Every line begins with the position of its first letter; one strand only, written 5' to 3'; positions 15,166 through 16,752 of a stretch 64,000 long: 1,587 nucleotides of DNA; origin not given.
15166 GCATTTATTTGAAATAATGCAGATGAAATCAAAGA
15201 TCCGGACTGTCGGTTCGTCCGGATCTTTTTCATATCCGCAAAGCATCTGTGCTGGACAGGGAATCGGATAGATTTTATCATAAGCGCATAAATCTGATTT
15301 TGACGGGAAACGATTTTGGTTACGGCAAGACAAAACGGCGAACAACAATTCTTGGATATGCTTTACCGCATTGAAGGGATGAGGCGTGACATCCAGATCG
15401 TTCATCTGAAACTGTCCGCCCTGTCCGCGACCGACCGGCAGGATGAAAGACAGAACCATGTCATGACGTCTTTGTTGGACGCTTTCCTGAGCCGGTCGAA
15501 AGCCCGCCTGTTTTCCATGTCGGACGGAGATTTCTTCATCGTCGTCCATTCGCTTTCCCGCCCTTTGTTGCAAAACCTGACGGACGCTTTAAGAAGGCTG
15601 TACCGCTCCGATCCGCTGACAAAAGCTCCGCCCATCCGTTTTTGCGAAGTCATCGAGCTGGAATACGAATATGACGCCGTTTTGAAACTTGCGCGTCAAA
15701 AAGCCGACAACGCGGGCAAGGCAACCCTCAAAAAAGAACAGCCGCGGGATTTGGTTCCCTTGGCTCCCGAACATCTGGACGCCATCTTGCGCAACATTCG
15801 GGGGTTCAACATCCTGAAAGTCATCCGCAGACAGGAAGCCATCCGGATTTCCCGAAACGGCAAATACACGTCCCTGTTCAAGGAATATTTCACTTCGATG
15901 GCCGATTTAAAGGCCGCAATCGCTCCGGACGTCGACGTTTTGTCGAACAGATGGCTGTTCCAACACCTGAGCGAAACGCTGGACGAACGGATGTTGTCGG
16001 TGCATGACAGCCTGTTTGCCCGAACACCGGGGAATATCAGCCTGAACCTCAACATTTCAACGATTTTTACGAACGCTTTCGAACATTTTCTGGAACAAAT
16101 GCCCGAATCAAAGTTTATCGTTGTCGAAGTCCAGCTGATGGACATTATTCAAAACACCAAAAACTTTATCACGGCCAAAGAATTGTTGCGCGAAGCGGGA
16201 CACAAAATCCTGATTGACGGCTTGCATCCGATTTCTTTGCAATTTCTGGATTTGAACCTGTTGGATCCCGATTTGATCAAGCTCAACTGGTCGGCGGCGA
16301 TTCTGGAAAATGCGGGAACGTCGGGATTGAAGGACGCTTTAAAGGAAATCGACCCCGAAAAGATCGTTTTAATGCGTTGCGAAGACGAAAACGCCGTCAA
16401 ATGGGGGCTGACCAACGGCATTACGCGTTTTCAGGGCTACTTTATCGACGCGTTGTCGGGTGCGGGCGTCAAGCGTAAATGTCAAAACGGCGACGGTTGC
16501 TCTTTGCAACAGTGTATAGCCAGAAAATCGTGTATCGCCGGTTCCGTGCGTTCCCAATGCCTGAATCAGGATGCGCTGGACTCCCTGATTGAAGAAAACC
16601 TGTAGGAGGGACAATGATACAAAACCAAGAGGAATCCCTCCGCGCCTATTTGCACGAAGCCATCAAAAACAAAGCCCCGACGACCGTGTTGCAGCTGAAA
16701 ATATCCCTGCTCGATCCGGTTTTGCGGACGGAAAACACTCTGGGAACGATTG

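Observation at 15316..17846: Two tandem, catalytically dead GGDEF-EAL paralogs (candidate c-di-GMP receptors)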

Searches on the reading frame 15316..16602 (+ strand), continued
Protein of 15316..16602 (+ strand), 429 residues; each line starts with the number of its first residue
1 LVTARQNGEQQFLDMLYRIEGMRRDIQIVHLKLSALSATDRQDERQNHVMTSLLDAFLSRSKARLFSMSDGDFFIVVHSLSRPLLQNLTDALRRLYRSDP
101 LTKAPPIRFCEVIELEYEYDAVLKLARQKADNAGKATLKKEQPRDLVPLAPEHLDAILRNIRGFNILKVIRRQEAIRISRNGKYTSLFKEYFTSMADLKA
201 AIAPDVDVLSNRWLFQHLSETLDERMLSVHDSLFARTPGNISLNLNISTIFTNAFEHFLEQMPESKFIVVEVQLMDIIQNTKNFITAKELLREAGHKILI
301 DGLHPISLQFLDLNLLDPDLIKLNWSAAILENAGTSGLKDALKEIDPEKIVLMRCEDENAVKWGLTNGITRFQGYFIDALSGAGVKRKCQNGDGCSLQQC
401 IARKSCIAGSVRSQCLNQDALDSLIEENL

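Call 23: search_protein_representatives(alignment_id=A1)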
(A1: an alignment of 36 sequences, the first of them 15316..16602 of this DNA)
Query: 36 sequences, 431 profile positions. Proteins with E-value up to 0.001 (for the whole library): 1956; up to 1e-10: 1495; up to 1e-30: 873. The best 150 are listed.
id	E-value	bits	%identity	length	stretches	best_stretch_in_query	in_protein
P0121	4.2e-186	635.4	-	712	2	6-390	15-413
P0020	7.8e-165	565.3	-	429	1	6-429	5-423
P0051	4.8e-164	562.7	-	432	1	6-430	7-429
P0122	6.2e-153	526.1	-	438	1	5-428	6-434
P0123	8.1e-146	502.6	-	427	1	3-427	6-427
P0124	1.9e-141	488.2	-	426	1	3-425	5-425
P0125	1.3e-133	462.4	-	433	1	4-427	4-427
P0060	1.1e-132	459.3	-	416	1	16-427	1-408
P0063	2.8e-132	458.0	-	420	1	3-430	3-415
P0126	4.6e-130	450.7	-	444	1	4-426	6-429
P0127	5.6e-128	443.9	-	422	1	8-390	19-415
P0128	2.0e-127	442.0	-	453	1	6-426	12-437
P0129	2.6e-127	441.6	-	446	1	5-427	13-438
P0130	5.1e-127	440.7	-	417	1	9-389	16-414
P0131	6.0e-126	437.2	-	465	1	6-427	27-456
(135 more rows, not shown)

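Call 25: fold_search(model_id=the predicted structure, library=pdb)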
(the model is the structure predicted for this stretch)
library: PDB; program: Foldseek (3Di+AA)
matches with E <= 10: 854; with E <= 0.001: 79
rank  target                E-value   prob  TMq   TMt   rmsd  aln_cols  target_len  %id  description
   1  4rnf                  7.5e-12  1.00  0.40  0.40  17.4       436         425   10  PaMorA tandem diguanylate cyclase - mutant phosphodiesterase, apo form (released 2014-11-19)
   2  5xgb                  1.5e-11  1.00  0.37  0.30  19.2       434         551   14  Crystal structure of the PAS-GGDEF-EAL domain of PA0861 from Pseudomonas aeruginosa (released 2017-12-20)
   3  6pwk_B                1.3e-10  1.00  0.40  0.42  20.0       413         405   12  Vibrio cholerae LapD S helix-GGDEF-EAL (bound to c-di-GMP) (released 2019-10-09)
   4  5xge                  2.3e-10  1.00  0.38  0.30  19.1       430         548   14  Crystal structure of the PAS-GGDEF-EAL domain of PA0861 from Pseudomonas aeruginosa in complex with cyclic di-GMP (released 2017-12-20)
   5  5xgd                  4.0e-10  1.00  0.39  0.31  19.9       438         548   15  Crystal structure of the PAS-GGDEF-EAL domain of PA0861 from Pseudomonas aeruginosa in complex with GTP (released 2017-12-20)
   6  6pwj_B                4.2e-10  1.00  0.39  0.41  18.8       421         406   12  Vibrio cholerae LapD S helix-GGDEF-EAL (apo) (released 2019-10-09)
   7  5m3c_B                8.2e-10  1.00  0.38  0.38  18.4       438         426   12  Structure of the hybrid domain (GGDEF-EAL) of PA0575 from Pseudomonas aeruginosa PAO1 at 2.8 Ang. with GTP and Ca2+ bo (released 2017-12-20)
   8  6pwj_A                9.6e-10  1.00  0.39  0.41  19.4       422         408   13  Vibrio cholerae LapD S helix-GGDEF-EAL (apo) (released 2019-10-09)
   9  5m3c_A                1.1e-09  1.00  0.35  0.36  18.6       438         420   13  Structure of the hybrid domain (GGDEF-EAL) of PA0575 from Pseudomonas aeruginosa PAO1 at 2.8 Ang. with GTP and Ca2+ bo (released 2017-12-20)
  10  6pwk_A                1.1e-09  1.00  0.37  0.39  19.6       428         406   12  Vibrio cholerae LapD S helix-GGDEF-EAL (bound to c-di-GMP) (released 2019-10-09)
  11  3pjw                  1.5e-08  1.00  0.35  0.36  19.9       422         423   14  Structure of Pseudomonas fluorescence LapD GGDEF-EAL dual domain, I23 (released 2011-02-09)
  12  9bkv_B                1.9e-08  1.00  0.32  0.19  18.6       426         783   13  DosP R97A bent form (released 2024-11-20)
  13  9cmf_A                2.0e-08  1.00  0.38  0.22  19.8       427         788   14  Substrate bound DosP (released 2024-11-20)
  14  9bkv_A                4.1e-08  1.00  0.36  0.21  19.0       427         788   12  DosP R97A bent form (released 2024-11-20)
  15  9bgv_A                4.8e-08  1.00  0.36  0.21  19.0       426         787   11  DosP R97A straight form (released 2024-11-20)
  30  4fok                  9.6e-06  1.00  0.38  0.58   5.2       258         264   14  1.8 A Crystal structure of the FimX EAL domain in complex with c-diGMP (released 2013-03-27)
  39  4f48_A                1.9e-05  1.00  0.32  0.52   9.9       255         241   15  The X-ray structural of FimXEAL-c-di-GMP-PilZ complexes from Xanthomonas campestris (released 2012-11-14)
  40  2bas_A                2.0e-05  1.00  0.34  0.36   6.7       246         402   17  Crystal Structure of the Bacillus subtilis YkuI Protein, with an EAL Domain. (released 2005-11-29)
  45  4foj                  3.2e-05  1.00  0.36  0.57   6.2       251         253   13  1.55 A Crystal Structure of Xanthomonas citri FimX EAL domain in complex with c-diGMP (released 2013-03-27)
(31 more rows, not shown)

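Call 27: find_related_loci(query=A1, collection=genome_contigs, flank=5000)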
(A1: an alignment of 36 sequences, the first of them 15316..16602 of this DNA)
Query A1 (429 aa) in genome_contigs; peptide patterns used: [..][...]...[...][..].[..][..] (x = any residue, [..] = any of these).
443 stretches matched a pattern; 429 encode a relative of the query (tblastn E <= 1e-3); the best 80 are kept; 80 distinct loci.
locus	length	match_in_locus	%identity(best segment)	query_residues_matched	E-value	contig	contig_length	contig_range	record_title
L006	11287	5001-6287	72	1-429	0e+0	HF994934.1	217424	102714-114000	Acetobacter sp. CAG:977 genomic scaffold, scf124, whole genome shotgun sequence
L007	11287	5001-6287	71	1-429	0e+0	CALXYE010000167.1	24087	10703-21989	MAG: uncultured Alphaproteobacteria bacterium isolate E04__bin108 genome assembly, contig: E04__k127_5533957, whole geno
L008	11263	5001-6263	52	2-426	2e-144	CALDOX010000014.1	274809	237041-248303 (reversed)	MAG TPA_asm: uncultured Alphaproteobacteria bacterium isolate SRR6425755_bin.60_CONCOCT_v1.1_MAG genome assembly, contig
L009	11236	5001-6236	53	8-428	6e-143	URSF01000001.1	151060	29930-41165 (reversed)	uncultured Rhodospirillaceae bacterium isolate UMGS1296 genome assembly, contig: NODE_27_length_151060_cov_9.893116, who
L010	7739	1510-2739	53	8-426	3e-142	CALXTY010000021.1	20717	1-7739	MAG: uncultured Alphaproteobacteria bacterium isolate BRZ_DM__bin96 genome assembly, contig: BRZ_DM__NODE_3500_length_20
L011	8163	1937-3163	53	8-426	2e-141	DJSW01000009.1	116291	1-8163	MAG TPA_asm: Alphaproteobacteria bacterium UBA6324 UBA6324_contig_196, whole genome shotgun sequence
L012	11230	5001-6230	52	8-426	2e-140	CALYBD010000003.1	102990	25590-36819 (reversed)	MAG: uncultured Alphaproteobacteria bacterium isolate BRZ_CT__bin99 genome assembly, contig: BRZ_CT__NODE_357_length_102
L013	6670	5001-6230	53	8-426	1e-140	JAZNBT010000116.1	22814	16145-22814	MAG: Alphaproteobacteria bacterium isolate T1900044741_TS20190207.MAGScoT_cleanbin_000004 SGB_2063_k141_2750803, whole g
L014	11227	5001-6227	53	8-426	1e-140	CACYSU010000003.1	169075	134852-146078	MAG: uncultured Rhodospirillales bacterium isolate RUG12246 genome assembly, contig: RUG12246_asm_3, whole genome shotgu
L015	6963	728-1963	52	8-428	1e-140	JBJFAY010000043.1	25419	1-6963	MAG: Alphaproteobacteria bacterium isolate PUUB15_bin.049 NODE_1581_length_25419_cov_6.550308, whole genome shotgun sequ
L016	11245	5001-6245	51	8-426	8e-140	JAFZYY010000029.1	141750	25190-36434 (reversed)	MAG: Alphaproteobacteria bacterium isolate RGIG8225 Water_buffalos_Rumen-5__c2042553, whole genome shotgun sequence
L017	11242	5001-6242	52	9-426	4e-138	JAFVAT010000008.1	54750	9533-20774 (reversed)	MAG: Alphaproteobacteria bacterium isolate RGIG5000 Roe_deer_Rumen-5__c1213, whole genome shotgun sequence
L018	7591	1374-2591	51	8-422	9e-135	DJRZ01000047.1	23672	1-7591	MAG TPA_asm: Alphaproteobacteria bacterium UBA6347 UBA6347_contig_2369, whole genome shotgun sequence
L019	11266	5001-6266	60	8-429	4e-170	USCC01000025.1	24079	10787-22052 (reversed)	uncultured Rhodospirillaceae bacterium isolate UMGS1574 genome assembly, contig: NODE_1130_length_24079_cov_6.009158, wh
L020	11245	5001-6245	53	8-426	6e-146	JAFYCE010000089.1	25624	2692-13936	MAG: Alphaproteobacteria bacterium isolate RGIG6957 Sheep_Rumen.Co__c2393848, whole genome shotgun sequence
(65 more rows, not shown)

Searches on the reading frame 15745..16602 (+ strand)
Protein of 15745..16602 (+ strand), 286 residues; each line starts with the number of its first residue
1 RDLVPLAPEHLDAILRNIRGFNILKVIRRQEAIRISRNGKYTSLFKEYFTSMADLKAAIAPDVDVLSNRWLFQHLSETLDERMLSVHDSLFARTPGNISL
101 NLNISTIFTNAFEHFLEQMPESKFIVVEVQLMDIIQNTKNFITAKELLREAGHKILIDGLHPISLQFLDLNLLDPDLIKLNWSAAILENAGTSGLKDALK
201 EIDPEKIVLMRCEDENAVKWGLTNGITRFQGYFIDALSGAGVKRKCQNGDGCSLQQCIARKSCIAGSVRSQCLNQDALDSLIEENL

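Call 34: search_solved_structures(query=A2, max_evalue=10, show_alignments=5)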
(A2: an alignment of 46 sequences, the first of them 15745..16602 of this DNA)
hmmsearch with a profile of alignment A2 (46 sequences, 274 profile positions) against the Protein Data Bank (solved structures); distinct sequences matched with E-value up to 10: 7.
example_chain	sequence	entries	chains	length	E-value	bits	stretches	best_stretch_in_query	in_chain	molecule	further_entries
8pps_A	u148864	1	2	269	2.8e-05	26.7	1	90-233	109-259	EAL domain-containing protein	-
5xgb_A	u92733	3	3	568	0.00012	24.6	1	91-233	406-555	Uncharacterized protein | Uncharacterized protein PA0861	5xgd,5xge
6pwj_A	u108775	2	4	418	0.0011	21.4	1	60-237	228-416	GGDEF and EAL domain-containing protein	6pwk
3gfx_A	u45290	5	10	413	0.049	16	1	122-233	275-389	Klebsiella pneumoniae BlrP1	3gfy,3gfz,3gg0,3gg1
3s99_A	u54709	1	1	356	0.076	15.4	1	167-230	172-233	Basic membrane lipoprotein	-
2bas_A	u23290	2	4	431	0.44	12.9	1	122-237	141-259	YkuI protein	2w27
3kzp_A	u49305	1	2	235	1.2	11.4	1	94-236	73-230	Putative diguanylate cyclase/phosphodiesterase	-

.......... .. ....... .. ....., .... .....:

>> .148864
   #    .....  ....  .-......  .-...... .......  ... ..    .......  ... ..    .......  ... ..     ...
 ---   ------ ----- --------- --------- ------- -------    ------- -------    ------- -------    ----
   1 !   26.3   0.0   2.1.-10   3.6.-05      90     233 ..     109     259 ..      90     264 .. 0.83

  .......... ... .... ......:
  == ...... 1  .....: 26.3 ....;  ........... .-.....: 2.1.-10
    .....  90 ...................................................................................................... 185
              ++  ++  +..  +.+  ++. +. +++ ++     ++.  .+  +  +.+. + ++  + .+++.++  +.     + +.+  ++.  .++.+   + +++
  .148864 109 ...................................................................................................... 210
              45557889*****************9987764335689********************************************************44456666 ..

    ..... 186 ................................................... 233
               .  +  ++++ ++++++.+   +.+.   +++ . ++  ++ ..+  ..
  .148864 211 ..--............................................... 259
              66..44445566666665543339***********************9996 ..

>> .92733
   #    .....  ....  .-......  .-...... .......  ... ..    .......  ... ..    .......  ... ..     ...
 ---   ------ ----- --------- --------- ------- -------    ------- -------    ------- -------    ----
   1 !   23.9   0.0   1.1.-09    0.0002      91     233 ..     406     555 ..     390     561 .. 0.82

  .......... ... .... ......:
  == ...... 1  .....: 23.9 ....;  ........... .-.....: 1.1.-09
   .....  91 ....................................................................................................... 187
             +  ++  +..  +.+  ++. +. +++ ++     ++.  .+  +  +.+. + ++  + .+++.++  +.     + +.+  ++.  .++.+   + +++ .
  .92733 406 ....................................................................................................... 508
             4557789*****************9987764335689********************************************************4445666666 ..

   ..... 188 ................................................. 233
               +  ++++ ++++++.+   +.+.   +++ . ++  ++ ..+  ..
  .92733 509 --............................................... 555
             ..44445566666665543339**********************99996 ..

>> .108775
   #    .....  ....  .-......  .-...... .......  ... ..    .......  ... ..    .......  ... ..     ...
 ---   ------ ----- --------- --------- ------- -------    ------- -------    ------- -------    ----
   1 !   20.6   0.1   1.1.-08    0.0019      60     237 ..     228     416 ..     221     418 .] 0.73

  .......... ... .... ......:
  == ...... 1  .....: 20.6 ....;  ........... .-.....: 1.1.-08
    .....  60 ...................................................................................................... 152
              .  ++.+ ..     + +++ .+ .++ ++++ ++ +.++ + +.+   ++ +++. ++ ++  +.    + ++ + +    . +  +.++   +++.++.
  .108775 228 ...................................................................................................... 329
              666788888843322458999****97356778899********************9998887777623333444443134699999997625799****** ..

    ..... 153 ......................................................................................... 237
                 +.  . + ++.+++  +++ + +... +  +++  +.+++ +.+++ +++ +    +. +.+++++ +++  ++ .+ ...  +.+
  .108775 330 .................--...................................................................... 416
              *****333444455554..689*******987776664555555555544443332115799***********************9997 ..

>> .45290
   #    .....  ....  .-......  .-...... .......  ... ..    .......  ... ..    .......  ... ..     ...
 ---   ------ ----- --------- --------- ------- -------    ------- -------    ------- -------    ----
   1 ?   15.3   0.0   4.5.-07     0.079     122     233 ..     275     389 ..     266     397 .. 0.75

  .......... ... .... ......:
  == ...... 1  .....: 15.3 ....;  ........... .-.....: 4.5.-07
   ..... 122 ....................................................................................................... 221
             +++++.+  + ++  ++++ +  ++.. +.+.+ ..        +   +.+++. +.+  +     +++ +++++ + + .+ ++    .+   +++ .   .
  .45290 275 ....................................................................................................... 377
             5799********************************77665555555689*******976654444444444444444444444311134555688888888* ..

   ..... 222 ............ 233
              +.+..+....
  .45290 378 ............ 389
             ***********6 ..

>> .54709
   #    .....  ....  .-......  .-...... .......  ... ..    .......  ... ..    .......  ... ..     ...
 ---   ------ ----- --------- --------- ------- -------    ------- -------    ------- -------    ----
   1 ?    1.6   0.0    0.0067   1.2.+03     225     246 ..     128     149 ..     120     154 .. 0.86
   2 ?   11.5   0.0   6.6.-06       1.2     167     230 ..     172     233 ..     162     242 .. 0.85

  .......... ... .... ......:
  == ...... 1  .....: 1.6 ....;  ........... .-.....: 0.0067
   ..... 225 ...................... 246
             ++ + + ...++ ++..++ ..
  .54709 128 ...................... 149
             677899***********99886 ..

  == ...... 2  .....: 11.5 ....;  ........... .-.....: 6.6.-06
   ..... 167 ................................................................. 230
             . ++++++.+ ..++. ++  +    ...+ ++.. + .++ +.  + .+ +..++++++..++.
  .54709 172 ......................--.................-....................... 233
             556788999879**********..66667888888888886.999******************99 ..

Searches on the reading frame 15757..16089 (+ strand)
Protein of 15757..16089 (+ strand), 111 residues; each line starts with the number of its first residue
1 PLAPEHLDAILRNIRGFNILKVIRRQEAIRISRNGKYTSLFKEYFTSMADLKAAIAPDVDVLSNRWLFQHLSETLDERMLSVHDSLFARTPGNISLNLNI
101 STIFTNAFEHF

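Call 77: search_solved_structures(query=A6, max_evalue=10, show_alignments=5)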
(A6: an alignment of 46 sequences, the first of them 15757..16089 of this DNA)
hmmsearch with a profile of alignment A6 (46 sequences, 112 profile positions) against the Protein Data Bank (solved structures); distinct sequences matched with E-value up to 10: 7.
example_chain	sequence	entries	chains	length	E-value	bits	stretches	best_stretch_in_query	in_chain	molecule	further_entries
2bv6_A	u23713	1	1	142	0.27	14.4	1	12-63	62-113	HTH-TYPE TRANSCRIPTIONAL REGULATOR MGRA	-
2q1h_A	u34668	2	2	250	0.41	13.8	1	35-76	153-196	AncCR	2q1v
2q3y_A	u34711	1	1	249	0.42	13.8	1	35-76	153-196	Ancestral Corticiod Receptor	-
3mnp_A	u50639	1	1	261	0.87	12.8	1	35-76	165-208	Glucocorticoid receptor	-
5uc3_A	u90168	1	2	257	1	12.6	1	35-83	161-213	Glucocorticoid receptor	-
8hku_L19E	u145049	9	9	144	1.5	12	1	2-29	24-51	50S ribosomal protein L19e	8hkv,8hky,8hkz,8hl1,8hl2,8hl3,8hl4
5w7k_A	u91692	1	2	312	1.9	11.7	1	38-89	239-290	OxaG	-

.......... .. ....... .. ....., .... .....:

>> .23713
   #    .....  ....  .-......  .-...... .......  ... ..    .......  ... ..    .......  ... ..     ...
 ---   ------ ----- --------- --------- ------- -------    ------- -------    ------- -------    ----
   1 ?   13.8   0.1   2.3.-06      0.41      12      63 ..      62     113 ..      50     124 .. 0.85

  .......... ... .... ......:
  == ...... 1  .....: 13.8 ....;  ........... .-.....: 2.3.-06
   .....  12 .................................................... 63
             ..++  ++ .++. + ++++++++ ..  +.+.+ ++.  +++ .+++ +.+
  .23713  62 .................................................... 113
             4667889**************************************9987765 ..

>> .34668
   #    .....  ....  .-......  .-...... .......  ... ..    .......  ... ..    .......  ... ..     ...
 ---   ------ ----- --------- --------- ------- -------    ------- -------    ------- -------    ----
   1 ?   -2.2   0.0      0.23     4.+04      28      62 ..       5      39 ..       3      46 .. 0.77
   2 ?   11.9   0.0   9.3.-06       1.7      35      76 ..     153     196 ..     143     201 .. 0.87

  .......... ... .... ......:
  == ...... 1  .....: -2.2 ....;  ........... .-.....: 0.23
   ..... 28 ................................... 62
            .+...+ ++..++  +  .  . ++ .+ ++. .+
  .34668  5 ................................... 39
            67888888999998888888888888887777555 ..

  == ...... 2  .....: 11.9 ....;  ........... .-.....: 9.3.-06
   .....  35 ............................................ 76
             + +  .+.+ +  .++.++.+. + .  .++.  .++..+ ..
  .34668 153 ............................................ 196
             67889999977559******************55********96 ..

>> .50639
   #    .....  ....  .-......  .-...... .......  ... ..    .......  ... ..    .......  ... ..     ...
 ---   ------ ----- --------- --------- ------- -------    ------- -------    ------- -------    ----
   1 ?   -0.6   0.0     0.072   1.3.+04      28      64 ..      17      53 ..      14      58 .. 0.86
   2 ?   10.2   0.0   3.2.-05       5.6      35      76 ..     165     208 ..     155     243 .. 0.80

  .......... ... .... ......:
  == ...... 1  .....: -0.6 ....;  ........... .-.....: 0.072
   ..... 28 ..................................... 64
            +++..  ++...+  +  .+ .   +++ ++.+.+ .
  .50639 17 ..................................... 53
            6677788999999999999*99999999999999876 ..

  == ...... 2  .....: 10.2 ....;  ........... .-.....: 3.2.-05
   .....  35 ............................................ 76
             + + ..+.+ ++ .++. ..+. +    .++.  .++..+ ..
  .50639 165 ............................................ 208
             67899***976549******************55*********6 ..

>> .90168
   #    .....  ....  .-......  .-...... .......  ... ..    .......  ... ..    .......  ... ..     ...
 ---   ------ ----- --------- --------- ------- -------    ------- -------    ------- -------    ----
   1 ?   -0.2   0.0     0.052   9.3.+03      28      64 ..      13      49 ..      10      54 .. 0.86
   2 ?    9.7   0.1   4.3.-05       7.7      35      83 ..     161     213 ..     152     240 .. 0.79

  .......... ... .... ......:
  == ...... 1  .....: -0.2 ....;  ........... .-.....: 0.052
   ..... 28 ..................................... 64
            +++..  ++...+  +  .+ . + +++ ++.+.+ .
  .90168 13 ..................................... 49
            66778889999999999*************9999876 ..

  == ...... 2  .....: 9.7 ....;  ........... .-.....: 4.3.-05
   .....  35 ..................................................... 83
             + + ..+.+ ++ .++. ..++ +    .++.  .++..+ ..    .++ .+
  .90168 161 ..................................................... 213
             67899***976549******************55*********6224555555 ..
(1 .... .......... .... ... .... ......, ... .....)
